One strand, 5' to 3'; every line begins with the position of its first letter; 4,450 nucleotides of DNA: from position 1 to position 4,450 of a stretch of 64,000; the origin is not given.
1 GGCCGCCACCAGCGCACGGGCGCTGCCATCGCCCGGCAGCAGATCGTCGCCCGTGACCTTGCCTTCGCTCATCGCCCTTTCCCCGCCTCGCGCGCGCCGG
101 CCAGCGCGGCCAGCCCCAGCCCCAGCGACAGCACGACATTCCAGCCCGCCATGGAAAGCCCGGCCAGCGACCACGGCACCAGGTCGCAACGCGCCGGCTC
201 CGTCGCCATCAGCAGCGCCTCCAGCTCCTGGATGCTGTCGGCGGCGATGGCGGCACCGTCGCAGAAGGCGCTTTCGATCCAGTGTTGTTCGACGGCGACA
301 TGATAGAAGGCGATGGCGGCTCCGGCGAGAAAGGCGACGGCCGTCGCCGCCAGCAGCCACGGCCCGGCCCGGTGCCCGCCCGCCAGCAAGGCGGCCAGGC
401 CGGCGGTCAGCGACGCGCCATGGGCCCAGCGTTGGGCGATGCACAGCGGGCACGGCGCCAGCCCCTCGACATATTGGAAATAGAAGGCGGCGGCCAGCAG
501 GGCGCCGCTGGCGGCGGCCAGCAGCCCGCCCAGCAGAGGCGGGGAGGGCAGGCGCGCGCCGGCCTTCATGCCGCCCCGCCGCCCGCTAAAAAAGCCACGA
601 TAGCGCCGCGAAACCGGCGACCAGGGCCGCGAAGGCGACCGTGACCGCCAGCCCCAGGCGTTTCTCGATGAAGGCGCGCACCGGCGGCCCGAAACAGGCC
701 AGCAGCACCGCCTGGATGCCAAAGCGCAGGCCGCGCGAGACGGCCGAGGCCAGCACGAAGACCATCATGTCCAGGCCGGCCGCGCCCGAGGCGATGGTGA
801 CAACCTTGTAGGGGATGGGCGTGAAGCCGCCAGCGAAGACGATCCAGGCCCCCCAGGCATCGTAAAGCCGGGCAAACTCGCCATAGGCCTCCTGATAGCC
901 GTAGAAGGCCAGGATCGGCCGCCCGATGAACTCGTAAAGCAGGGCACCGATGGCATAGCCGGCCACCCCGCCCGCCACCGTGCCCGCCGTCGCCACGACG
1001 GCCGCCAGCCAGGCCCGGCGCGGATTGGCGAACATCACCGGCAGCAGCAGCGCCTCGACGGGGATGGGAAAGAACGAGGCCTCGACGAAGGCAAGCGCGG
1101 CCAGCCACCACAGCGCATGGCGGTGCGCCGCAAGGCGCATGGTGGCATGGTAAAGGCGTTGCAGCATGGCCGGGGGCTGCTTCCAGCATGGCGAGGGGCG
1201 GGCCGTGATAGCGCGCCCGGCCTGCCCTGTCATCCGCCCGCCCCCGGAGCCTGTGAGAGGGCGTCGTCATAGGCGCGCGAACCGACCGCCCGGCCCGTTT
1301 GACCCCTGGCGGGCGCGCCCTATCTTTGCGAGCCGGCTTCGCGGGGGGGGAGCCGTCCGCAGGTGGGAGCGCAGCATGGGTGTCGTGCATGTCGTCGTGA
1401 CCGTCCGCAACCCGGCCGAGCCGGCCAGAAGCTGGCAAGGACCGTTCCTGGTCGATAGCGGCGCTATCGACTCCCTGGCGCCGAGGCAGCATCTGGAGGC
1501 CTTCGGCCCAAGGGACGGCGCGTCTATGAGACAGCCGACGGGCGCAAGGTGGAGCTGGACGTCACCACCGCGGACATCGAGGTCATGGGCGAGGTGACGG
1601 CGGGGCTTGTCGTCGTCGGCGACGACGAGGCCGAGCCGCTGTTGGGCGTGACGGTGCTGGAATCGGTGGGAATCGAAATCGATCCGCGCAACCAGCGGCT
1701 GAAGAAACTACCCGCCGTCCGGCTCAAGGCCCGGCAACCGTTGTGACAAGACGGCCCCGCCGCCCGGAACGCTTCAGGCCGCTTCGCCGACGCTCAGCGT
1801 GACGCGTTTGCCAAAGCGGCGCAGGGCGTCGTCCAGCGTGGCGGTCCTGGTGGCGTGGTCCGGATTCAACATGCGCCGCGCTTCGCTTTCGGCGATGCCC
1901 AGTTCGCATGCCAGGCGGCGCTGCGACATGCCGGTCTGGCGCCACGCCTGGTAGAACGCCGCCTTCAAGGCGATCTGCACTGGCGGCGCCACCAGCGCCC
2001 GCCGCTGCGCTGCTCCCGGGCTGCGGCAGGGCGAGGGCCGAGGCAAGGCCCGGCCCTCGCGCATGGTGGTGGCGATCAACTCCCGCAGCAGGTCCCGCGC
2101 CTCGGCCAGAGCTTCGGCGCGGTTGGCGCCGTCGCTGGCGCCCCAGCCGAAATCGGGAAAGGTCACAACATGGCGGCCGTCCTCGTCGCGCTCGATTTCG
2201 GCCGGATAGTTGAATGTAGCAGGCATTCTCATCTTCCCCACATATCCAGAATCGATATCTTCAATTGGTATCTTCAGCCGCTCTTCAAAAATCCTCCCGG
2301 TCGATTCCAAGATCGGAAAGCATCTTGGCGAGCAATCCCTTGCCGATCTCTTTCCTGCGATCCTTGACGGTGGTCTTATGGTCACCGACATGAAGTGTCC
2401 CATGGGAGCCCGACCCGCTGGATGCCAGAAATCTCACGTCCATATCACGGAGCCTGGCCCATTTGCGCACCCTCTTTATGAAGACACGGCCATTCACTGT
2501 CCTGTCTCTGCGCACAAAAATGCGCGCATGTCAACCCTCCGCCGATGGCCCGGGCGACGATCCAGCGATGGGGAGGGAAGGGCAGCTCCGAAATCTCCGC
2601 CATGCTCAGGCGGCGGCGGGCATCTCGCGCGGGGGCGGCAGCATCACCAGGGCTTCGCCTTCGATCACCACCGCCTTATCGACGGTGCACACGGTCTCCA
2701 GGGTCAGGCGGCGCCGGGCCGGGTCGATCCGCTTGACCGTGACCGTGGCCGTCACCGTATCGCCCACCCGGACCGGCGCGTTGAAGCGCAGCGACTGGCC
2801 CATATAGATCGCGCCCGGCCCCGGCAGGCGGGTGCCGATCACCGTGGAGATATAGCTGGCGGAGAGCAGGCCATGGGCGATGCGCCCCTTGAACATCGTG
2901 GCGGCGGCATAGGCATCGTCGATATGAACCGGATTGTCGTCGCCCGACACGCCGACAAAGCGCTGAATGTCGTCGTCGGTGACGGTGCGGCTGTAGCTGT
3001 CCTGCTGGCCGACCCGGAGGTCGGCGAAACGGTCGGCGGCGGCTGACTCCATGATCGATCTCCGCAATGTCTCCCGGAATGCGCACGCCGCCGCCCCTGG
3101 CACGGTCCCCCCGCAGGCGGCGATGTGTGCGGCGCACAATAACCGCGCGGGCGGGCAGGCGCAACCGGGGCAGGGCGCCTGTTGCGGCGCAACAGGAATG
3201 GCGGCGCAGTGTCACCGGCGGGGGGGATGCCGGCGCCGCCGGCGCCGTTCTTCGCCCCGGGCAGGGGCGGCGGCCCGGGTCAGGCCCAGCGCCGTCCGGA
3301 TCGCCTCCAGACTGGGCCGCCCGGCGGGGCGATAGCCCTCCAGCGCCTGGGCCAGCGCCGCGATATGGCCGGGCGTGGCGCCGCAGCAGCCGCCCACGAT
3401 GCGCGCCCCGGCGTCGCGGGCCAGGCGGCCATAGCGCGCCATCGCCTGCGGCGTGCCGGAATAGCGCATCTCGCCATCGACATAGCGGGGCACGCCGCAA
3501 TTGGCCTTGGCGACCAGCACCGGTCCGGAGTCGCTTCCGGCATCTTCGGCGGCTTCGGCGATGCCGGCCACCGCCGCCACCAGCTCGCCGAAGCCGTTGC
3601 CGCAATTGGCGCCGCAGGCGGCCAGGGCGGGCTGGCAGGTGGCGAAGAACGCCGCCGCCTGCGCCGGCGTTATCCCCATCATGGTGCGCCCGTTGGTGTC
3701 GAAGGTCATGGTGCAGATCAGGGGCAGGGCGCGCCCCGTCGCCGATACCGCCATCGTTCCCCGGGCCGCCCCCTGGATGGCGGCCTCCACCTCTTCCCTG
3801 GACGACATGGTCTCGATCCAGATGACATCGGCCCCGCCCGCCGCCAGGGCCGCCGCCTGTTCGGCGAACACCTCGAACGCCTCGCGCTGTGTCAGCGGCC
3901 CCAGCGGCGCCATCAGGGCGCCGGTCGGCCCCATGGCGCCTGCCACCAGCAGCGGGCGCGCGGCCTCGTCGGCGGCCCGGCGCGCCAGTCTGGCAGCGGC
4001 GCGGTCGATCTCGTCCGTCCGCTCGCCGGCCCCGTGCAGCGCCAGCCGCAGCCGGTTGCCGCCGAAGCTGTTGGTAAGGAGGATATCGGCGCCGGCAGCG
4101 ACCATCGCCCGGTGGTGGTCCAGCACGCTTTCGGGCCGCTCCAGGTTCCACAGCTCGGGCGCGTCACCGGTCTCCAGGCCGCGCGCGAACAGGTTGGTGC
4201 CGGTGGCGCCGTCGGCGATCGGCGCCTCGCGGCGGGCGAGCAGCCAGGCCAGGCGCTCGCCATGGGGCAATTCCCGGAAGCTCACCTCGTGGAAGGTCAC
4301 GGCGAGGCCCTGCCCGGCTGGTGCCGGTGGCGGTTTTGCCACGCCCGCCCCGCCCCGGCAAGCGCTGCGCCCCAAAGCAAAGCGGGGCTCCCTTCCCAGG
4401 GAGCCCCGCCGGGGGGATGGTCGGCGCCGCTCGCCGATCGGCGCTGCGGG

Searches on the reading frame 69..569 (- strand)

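Call 38: search_protein_families(library=pfam, proteins=[window:69-569:-], max_evalue=0.00001)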
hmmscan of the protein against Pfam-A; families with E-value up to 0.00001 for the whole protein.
window:69-569:- (166 aa): 1 family
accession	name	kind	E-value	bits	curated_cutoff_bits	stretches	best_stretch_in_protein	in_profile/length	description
PF02600.21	DsbB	-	8.8e-33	114.2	22.1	1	15-157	6-147/148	Disulfide bond formation protein DsbB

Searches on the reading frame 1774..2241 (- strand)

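Call 38: search_protein_families(library=pfam, proteins=[window:1774-2241:-], max_evalue=0.00001)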
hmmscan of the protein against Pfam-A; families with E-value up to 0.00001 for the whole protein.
window:1774-2241:- (155 aa): 0 families

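Call 43: search_protein_families(library=pfam, proteins=[window:1774-2241:-], max_evalue=0.001)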
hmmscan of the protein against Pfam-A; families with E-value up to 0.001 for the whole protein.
window:1774-2241:- (155 aa): 1 family
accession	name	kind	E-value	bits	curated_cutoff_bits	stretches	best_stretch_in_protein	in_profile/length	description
PF15919.11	HicB_lk_antitox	-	2e-05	25.2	27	1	12-72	1-61/123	HicB_like antitoxin of bacterial toxin-antitoxin system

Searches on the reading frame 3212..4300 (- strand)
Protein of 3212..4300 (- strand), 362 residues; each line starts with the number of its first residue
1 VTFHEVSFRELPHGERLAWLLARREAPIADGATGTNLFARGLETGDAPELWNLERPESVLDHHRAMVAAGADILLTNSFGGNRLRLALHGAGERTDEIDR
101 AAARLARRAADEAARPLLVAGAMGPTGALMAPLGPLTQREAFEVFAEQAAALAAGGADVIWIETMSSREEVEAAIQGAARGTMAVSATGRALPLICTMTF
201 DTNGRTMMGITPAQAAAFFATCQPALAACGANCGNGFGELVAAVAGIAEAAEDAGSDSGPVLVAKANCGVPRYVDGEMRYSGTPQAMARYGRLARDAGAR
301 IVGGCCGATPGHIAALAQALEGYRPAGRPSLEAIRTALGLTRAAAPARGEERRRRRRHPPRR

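Call 38: search_protein_families(library=pfam, proteins=[window:3212-4300:-], max_evalue=0.00001)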
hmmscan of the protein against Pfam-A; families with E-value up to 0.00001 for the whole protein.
window:3212-4300:- (362 aa): 1 family
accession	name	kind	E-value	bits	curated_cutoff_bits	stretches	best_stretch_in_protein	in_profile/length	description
PF02574.22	S-methyl_trans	-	6.5e-64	217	22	1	28-320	2-283/283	Homocysteine S-methyltransferase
